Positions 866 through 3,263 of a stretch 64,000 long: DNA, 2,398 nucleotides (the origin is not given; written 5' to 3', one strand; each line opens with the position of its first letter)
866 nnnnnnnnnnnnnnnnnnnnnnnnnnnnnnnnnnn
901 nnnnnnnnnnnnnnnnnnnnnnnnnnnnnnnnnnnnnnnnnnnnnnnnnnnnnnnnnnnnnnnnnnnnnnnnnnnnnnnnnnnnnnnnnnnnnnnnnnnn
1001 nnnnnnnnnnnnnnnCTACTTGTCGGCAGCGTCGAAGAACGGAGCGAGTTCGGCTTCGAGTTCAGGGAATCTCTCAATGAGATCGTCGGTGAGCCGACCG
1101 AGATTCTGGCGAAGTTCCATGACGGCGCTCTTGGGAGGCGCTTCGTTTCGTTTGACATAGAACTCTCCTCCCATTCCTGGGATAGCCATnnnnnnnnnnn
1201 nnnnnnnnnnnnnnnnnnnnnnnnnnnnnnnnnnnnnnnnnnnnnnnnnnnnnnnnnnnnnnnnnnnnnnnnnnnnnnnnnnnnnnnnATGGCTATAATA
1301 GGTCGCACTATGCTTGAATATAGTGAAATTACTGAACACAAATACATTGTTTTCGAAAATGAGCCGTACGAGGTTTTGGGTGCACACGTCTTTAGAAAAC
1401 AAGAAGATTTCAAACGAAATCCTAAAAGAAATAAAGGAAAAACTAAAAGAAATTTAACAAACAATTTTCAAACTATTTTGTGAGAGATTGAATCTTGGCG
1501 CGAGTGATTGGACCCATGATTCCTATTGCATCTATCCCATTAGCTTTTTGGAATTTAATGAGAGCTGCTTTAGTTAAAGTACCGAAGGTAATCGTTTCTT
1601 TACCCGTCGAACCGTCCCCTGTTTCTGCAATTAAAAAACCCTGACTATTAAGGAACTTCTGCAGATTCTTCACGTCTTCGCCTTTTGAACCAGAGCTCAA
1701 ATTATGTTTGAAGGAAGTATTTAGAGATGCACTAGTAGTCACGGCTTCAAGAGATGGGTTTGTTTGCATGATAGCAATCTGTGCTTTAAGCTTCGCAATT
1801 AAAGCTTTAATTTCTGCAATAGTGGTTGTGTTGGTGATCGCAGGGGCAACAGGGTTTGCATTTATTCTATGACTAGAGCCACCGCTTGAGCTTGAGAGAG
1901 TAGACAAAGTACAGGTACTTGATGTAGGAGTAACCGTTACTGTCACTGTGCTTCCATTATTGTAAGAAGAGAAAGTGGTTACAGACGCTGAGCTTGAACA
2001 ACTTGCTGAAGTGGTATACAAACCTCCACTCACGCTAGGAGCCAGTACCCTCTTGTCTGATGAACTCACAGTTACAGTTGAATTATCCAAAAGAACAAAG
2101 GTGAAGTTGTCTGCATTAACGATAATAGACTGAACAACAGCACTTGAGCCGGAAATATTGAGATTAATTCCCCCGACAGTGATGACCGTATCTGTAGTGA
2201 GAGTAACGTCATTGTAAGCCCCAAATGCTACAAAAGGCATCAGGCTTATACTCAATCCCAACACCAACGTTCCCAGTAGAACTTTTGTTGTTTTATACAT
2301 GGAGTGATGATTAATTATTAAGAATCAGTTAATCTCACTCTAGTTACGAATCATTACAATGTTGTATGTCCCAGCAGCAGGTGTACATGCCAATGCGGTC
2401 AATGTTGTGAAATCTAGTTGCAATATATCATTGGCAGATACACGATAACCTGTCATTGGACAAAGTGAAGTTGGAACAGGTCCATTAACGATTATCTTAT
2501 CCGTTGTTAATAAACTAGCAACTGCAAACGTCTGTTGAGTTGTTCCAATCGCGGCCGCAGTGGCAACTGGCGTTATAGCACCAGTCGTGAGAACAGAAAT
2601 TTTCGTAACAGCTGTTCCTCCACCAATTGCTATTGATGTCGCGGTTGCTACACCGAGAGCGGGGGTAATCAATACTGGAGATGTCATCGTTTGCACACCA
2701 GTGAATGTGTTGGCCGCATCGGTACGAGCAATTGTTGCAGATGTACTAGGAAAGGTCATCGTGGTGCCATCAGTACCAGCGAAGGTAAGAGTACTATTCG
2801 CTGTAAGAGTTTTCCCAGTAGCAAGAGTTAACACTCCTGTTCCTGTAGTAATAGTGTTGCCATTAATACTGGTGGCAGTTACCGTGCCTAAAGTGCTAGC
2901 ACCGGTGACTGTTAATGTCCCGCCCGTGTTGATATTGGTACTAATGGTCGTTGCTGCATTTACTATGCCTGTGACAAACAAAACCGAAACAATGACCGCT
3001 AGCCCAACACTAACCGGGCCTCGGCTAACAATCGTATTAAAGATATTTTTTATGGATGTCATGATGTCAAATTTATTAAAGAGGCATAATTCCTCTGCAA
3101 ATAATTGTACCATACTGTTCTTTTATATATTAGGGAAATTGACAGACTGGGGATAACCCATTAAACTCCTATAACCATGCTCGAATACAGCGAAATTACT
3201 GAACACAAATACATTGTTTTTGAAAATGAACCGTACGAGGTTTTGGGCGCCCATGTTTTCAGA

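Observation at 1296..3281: ~105-nt duplication of the efp 5' end brackets a two-gene secreted-protein cassette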

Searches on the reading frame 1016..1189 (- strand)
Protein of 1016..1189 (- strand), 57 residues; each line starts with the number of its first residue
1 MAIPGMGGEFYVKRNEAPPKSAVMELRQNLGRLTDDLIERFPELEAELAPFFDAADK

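Call 7: search_protein_families(library=pfam, proteins=[window:1016-1189:-], max_evalue=0.01)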
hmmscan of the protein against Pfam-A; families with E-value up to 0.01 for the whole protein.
window:1016-1189:- (57 aa): 0 families

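Call 27: search_protein_families(library=pfam, proteins=[window:1016-1189:-], max_evalue=1)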
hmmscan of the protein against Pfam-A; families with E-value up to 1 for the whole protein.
window:1016-1189:- (57 aa): 1 family
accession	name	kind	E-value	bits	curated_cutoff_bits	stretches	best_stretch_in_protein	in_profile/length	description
PF13887.11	MYRF_ICA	-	0.049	13.3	24.1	1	28-47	17-36/36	Myelin regulatory factor ICA domain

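Call 56: search_protein_families(library=phrogs, proteins=[window:1016-1189:-], max_evalue=0.001)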
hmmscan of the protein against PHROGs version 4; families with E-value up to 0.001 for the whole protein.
window:1016-1189:- (57 aa): 0 families

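Call 57: search_protein_families(library=padloc, proteins=[window:1016-1189:-], max_evalue=0.001)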
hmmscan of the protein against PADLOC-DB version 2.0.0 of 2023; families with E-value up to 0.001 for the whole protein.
window:1016-1189:- (57 aa): 0 families

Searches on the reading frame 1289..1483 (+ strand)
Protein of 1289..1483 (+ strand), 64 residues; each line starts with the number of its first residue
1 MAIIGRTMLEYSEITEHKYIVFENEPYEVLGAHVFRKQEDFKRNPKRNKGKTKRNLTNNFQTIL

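Call 7: search_protein_families(library=pfam, proteins=[window:1289-1483:+], max_evalue=0.01)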
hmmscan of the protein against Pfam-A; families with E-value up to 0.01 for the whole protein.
window:1289-1483:+ (64 aa): 0 families

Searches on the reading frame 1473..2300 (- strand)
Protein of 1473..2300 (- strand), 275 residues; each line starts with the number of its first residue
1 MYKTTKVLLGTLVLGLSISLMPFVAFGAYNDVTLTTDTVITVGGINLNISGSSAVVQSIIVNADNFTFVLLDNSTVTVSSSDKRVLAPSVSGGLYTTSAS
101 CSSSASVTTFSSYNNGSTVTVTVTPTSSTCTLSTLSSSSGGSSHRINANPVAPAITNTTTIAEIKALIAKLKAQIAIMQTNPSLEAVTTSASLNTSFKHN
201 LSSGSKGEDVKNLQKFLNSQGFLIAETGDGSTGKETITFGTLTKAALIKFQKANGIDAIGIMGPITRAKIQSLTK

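Call 7: search_protein_families(library=pfam, proteins=[window:1473-2300:-], max_evalue=0.01)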
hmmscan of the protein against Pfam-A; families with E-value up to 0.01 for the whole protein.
window:1473-2300:- (275 aa): 1 family
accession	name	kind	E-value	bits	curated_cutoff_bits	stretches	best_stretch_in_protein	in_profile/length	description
PF01471.23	PG_binding_1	-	9.8e-11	42.1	23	1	207-270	2-57/57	Putative peptidoglycan binding domain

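Call 55: find_related_loci(query=window:1476-2300:-, collection=viral_contigs, flank=5000)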
Query window:1476-2300:- (275 aa) in viral_contigs; peptide patterns used: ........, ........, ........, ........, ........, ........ (x = any residue, [..] = any of these).
17 stretches matched a pattern; 4 encode a relative of the query (tblastn E <= 1e-3); 4 distinct loci.
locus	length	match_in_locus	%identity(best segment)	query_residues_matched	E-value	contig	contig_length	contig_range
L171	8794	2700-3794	51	201-273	4e-12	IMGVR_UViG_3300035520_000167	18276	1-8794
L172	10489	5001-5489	47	152-274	6e-13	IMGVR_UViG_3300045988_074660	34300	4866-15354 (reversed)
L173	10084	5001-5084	57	239-266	4e-6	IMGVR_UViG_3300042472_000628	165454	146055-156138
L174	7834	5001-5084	57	239-266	4e-6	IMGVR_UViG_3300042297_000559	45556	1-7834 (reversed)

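Call 56: search_protein_families(library=phrogs, proteins=[window:1473-2300:-], max_evalue=0.001)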
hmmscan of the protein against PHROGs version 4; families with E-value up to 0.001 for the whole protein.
window:1473-2300:- (275 aa): 4 families
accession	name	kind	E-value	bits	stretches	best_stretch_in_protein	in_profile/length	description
phrog_2649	-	lysis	5.5e-11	43.8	1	163-274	149-239/261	endolysin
phrog_1493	-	lysis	1.1e-09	39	1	169-273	214-308/394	endolysin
phrog_1224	-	head and packaging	2.2e-07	31.5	1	201-271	4-65/438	endolysin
phrog_1512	-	lysis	9.3e-06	26.8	1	187-271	165-243/314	endolysin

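Call 57: search_protein_families(library=padloc, proteins=[window:1473-2300:-], max_evalue=0.001)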
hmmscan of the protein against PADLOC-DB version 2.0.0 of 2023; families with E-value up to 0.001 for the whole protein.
window:1473-2300:- (275 aa): 0 families

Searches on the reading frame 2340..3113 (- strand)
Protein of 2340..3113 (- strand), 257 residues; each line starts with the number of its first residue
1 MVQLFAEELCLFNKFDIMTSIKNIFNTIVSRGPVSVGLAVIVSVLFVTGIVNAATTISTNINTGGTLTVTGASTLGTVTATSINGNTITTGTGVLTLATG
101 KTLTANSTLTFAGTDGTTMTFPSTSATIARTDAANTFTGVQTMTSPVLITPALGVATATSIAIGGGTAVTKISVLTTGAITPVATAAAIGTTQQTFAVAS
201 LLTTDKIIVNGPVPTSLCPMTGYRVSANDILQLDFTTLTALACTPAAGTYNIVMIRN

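Call 7: search_protein_families(library=pfam, proteins=[window:2340-3113:-], max_evalue=0.01)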
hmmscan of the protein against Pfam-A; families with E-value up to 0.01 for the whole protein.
window:2340-3113:- (257 aa): 0 families

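Call 27: search_protein_families(library=pfam, proteins=[window:2340-3062:-], max_evalue=1)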
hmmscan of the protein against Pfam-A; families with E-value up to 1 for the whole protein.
window:2340-3062:- (240 aa): 0 families

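Call 38: find_homologous_proteins(query=window:2343-3113:-, max_evalue=0.00001)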
Query window:2343-3113:- (257 aa): 923 proteins with E <= 0.00001 among 8000 candidates; the best 120 are listed.
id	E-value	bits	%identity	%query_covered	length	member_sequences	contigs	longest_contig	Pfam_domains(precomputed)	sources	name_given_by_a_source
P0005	9.3e-144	495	100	100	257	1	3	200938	-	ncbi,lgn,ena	-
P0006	5.7e-55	204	61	47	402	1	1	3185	-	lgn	-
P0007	3.0e-49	186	63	51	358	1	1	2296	-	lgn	-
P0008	1.3e-45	174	62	51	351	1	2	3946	-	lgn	-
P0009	1.0e-43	168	74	31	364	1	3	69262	-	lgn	-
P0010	4.8e-43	165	70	52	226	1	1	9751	-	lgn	-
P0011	3.7e-42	163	74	30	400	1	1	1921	-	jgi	jgi:hypothetical protein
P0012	5.9e-42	162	62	41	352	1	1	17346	-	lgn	-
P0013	2.7e-41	160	49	86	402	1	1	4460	-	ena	-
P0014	1.9e-39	154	45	87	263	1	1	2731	-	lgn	-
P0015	2.7e-38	150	72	45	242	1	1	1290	-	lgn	-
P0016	1.8e-36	144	60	54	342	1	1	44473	-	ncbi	ncbi:MAG: hypothetical protein WA066_03020 [Candidatus Omnitrophota bacterium]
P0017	3.7e-36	143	77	32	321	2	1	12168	-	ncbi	-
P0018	2.0e-35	140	79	26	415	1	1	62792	-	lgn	-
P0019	1.5e-34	138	62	60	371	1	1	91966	-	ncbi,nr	ncbi:MAG: hypothetical protein Q8N16_03055, partial [bacterium]|nr:hypothetical protein [bacterium]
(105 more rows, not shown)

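Call 54: find_related_loci(query=window:2343-3113:-, collection=viral_contigs, flank=5000)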
Query window:2343-3113:- (257 aa) in viral_contigs; peptide patterns used: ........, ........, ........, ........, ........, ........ (x = any residue, [..] = any of these).
136 stretches matched a pattern; 121 encode a relative of the query (tblastn E <= 1e-3); the best 80 are kept; 80 distinct loci.
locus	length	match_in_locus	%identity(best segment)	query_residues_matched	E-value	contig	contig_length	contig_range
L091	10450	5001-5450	80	74-161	1e-28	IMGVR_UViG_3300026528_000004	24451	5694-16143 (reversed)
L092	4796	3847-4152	61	77-161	3e-27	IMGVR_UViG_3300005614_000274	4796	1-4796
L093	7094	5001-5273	68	74-161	1e-26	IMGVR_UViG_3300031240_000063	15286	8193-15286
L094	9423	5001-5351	55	84-185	1e-24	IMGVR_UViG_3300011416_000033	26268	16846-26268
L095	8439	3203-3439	70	72-150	6e-24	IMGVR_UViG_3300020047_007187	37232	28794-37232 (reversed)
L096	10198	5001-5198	76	98-162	7e-23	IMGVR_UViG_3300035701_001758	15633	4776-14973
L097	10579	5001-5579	49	68-161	9e-23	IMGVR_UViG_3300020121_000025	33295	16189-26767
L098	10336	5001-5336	51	74-191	1e-22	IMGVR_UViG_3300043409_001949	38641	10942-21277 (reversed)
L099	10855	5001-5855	74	61-162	1e-22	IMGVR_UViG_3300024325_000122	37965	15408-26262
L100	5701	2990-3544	48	68-163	2e-22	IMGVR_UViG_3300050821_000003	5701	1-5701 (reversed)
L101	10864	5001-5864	72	87-162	3e-22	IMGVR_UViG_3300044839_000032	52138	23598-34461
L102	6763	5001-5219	64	78-150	3e-21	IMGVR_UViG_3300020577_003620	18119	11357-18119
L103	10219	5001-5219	66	97-162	5e-21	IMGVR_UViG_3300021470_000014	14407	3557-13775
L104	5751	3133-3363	66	74-148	5e-21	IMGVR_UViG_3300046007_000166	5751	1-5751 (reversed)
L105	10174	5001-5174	76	97-154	9e-21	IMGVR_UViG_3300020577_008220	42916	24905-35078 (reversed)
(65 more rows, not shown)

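Call 56: search_protein_families(library=phrogs, proteins=[window:2340-3113:-], max_evalue=0.001)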
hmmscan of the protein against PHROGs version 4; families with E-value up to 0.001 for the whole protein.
window:2340-3113:- (257 aa): 0 families

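Call 57: search_protein_families(library=padloc, proteins=[window:2340-3113:-], max_evalue=0.001)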
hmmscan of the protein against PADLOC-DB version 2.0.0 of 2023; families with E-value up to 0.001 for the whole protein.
window:2340-3113:- (257 aa): 0 families
